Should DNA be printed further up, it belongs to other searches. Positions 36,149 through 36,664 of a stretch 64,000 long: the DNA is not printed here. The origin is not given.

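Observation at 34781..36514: Three paralogous PspB-like membrane proteins sharing a C-terminal RL(N/D)xRLxDL(D/E)RR(L/V)TD(I/V)QE(I/V)xIxxD(E/D)KL helix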

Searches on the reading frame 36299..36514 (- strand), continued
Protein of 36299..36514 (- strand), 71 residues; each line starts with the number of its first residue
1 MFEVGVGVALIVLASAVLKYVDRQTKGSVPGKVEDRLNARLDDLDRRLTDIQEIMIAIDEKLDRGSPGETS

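Call 49: search_solved_structures(query=A4, max_evalue=10, show_alignments=2)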
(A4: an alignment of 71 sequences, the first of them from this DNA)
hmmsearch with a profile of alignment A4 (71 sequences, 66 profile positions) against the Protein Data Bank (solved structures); distinct sequences matched with E-value up to 10: 15.
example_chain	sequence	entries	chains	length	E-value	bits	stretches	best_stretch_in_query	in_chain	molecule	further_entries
6z0l_A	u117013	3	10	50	0.052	16.7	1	21-44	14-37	Positive Strand | 'Positive' Strand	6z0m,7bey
3lt6_A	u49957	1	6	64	0.074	16.2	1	22-44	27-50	Adhesin yadA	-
3lt7_A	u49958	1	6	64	0.085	16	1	22-44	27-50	Adhesin yadA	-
4v67_AX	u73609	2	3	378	0.11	15.6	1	32-46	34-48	Bacterial peptide chain release factor 2 (RF-2) | Peptide chain release factor 2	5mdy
3vop_A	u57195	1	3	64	0.19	14.8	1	24-45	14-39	Protein A27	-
8egr_M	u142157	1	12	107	0.19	14.8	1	24-45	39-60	gp20, portal-proximal core protein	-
2ihr_1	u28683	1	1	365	0.21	14.7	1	34-46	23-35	Peptide chain release factor 2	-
4v9n_AY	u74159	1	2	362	0.22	14.7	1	34-46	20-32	Bacterial peptide chain release factor 2 (RF-2)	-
4v5e_AY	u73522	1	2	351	0.23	14.6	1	34-46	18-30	PEPTIDE CHAIN RELEASE FACTOR 2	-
4v5j_AY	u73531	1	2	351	0.23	14.6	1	34-46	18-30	PEPTIDE CHAIN RELEASE FACTOR 2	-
4v4s_AY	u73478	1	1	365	0.27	14.3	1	34-46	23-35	Peptide chain release factor 2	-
6c5l_AY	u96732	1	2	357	0.29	14.3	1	34-46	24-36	Peptide chain release factor 2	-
6gbq_A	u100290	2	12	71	0.32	14.1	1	25-49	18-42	Polymerase cofactor VP35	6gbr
3efg_A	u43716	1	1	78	0.64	13.2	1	27-45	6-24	Protein slyX homolog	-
6gao_A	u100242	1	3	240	1.1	12.4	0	31-45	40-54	Outer capsid protein sigma-1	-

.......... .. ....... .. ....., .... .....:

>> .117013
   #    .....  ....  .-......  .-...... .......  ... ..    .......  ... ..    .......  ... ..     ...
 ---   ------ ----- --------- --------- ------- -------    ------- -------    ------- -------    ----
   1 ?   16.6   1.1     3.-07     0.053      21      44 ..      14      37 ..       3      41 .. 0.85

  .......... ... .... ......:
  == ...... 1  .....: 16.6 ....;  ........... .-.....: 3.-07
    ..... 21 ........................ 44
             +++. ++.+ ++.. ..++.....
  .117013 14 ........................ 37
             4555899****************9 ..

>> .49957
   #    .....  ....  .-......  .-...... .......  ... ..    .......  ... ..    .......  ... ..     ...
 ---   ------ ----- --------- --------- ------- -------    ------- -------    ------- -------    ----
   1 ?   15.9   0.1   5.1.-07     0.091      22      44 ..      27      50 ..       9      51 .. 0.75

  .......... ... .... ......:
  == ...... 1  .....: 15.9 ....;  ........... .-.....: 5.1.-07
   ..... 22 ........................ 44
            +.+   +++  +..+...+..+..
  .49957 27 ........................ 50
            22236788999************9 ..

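Call 52: find_encoding_contigs(protein=P0165, flank=6000, max_places=3)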
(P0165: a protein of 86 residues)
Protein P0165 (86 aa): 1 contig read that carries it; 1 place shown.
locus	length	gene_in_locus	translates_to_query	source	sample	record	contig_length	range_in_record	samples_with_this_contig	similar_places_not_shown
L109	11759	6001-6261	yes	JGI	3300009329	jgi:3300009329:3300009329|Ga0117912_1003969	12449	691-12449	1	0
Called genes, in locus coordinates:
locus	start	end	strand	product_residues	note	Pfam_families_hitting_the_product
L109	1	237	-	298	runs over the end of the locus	PF03781:FGE-sulfatase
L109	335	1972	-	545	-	PF00474:SSF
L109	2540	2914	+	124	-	PF00392:GntR, PF02082:Rrf2 (faint), PF13730:HTH_36 (faint)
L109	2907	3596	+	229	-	PF00005:ABC_tran, PF13304:AAA_21 (faint)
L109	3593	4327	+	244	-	PF13346:ABC2_membrane_5 (weak)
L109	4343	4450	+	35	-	-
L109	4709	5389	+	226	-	PF04012:PspA_IM30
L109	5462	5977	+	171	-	-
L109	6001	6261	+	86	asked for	-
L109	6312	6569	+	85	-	-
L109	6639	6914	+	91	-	-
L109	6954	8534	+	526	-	PF00515:TPR_1 (faint), PF07719:TPR_2 (faint), PF13371:TPR_9 (weak), PF13432:TPR_16 (weak), PF23914:TPR_CcmH_CycH (weak), PF14559:TPR_19, PF13432:TPR_16, PF02518:HATPase_c, +7 more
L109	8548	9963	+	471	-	PF00072:Response_reg, PF00158:Sigma54_activat, PF14532:Sigma54_activ_2, PF07728:AAA_5 (weak), PF25601:AAA_lid_14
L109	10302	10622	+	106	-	-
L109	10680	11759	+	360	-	?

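Call 53: find_encoding_contigs(protein=P0234, flank=6000, max_places=3)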
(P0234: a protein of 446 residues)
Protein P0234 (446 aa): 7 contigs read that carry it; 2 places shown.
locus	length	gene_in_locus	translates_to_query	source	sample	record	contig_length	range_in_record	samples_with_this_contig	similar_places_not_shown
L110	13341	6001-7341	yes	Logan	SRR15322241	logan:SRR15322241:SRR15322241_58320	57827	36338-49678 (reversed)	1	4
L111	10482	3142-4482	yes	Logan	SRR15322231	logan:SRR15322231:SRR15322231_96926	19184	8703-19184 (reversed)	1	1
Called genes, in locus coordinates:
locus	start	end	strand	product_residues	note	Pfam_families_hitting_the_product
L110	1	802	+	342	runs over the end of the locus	PF01087:GalP_UDP_transf, PF02744:GalP_UDP_tr_C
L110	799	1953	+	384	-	PF10509:GalKase_gal_bdg, PF00288:GHMP_kinases_N, PF08544:GHMP_kinases_C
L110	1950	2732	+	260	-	PF00588:SpoU_methylase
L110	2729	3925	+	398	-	PF01546:Peptidase_M20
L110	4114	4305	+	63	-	-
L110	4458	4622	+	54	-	-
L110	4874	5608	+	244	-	PF04012:PspA_IM30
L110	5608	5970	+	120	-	PF05154:TM2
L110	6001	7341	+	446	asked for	PF06452:CBM9_1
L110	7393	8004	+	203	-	-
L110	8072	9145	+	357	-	PF01408:GFO_IDH_MocA, PF02894:GFO_IDH_MocA_C, PF22725:GFO_IDH_MocA_C3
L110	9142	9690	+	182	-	PF00072:Response_reg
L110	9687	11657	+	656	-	PF13517:FG-GAP_3 (faint), PF01839:FG-GAP (weak)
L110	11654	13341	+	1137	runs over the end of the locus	PF07494:Reg_prop (faint), PF07728:AAA_5 (faint), PF00158:Sigma54_activat, PF14532:Sigma54_activ_2, PF25601:AAA_lid_14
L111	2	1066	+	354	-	?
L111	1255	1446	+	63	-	-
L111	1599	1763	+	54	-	-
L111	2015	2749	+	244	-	PF04012:PspA_IM30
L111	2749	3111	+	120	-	PF05154:TM2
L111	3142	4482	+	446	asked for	PF06452:CBM9_1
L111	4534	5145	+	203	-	-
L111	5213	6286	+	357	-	PF01408:GFO_IDH_MocA, PF02894:GFO_IDH_MocA_C, PF22725:GFO_IDH_MocA_C3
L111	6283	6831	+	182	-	PF00072:Response_reg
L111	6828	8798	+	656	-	PF13517:FG-GAP_3 (faint), PF01839:FG-GAP (weak)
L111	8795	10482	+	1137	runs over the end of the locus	PF07494:Reg_prop (faint), PF07728:AAA_5 (faint), PF00158:Sigma54_activat, PF14532:Sigma54_activ_2, PF25601:AAA_lid_14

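Call 54: find_encoding_contigs(protein=P0162, flank=6000, max_places=2)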
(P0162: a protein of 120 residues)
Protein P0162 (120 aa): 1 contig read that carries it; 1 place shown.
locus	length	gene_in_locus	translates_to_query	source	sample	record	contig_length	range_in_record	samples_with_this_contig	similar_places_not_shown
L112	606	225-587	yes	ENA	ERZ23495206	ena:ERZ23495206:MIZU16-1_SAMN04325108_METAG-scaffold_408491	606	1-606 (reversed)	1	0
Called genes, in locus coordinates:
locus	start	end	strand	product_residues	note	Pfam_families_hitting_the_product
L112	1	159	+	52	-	?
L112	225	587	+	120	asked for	-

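Call 55: find_encoding_contigs(protein=P0267, flank=6000, max_places=2)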
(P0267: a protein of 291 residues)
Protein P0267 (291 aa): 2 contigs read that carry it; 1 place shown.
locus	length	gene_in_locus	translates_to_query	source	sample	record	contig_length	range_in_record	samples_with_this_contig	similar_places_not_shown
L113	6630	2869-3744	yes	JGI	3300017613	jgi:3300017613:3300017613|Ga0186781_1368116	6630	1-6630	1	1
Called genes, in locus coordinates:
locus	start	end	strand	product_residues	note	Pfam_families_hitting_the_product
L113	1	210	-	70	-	?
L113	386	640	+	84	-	PF04012:PspA_IM30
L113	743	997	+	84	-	PF04012:PspA_IM30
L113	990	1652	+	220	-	-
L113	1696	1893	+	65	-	-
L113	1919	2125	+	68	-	-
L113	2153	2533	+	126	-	PF05154:TM2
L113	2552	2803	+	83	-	-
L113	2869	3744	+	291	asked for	-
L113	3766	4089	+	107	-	-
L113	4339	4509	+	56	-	-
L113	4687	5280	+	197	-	PF04542:Sigma70_r2, PF08281:Sigma70_r4_2, PF04545:Sigma70_r4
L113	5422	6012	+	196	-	-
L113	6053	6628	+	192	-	?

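Call 56: find_encoding_contigs(protein=P0201, flank=6000, max_places=2)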
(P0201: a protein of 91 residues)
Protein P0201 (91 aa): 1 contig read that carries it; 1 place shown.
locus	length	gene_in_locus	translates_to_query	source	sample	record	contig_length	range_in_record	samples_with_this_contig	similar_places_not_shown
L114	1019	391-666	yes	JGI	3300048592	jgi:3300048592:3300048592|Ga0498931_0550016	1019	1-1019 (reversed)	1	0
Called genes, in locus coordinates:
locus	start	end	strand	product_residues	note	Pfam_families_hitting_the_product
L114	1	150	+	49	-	?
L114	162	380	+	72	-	-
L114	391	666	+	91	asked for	-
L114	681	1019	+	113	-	?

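Call 57: find_encoding_contigs(protein=P0183, flank=6000, max_places=2)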
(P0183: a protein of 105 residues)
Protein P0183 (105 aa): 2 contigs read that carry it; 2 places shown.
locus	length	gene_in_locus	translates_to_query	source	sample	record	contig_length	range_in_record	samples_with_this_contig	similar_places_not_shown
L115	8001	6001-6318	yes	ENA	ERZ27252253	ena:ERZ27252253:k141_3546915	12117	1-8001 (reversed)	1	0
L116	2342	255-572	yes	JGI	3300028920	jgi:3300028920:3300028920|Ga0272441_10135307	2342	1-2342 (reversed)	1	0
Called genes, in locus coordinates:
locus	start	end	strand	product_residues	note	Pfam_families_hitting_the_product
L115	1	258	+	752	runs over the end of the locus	-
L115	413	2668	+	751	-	PF00403:HMA, PF00122:E1-E2_ATPase, PF00702:Hydrolase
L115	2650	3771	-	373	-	PF01476:LysM, PF01520:Amidase_3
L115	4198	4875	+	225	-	PF04012:PspA_IM30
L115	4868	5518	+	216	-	-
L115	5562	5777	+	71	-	-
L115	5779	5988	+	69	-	-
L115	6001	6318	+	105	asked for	-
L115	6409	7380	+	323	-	-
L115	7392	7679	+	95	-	-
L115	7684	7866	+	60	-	-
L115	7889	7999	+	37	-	?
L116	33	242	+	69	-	-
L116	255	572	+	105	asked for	-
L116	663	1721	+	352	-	-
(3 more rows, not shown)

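Call 73: predict_structure(alignment_id=A2)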
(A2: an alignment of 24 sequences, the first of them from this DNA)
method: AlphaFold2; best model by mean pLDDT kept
length: 71 residues; sequences in the alignment: 24
mean_pLDDT: 73.3   pTM: 0.40
mean pLDDT of the five models: 73.3, 66.1, 64.2, 61.5, 58.5
residues with pLDDT >= 90: 0; 70-90: 45; 50-70: 23; < 50: 3
segments of 3 or more residues with pLDDT < 50: 69-71
pLDDT, mean of each block of 10 residues (from residue 1): 74 83 63 71 84 82 58 44
secondary structure, 60 per line:
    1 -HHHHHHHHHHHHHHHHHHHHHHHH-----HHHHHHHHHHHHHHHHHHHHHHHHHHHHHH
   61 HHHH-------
elements in order: H2-25 H31-64
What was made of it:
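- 36299..36514 (-): p71: 71-aa single-TM protein. It is the core member of the motif family and always the first motif gene after p209 in close relatives. AF2 predicts a TM helix at 2-25, a loop, and a cytoplasmic helix at 31-64 (call 73).
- AF2 predicts a TM helix followed by a long cytoplasmic helix (call 73).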
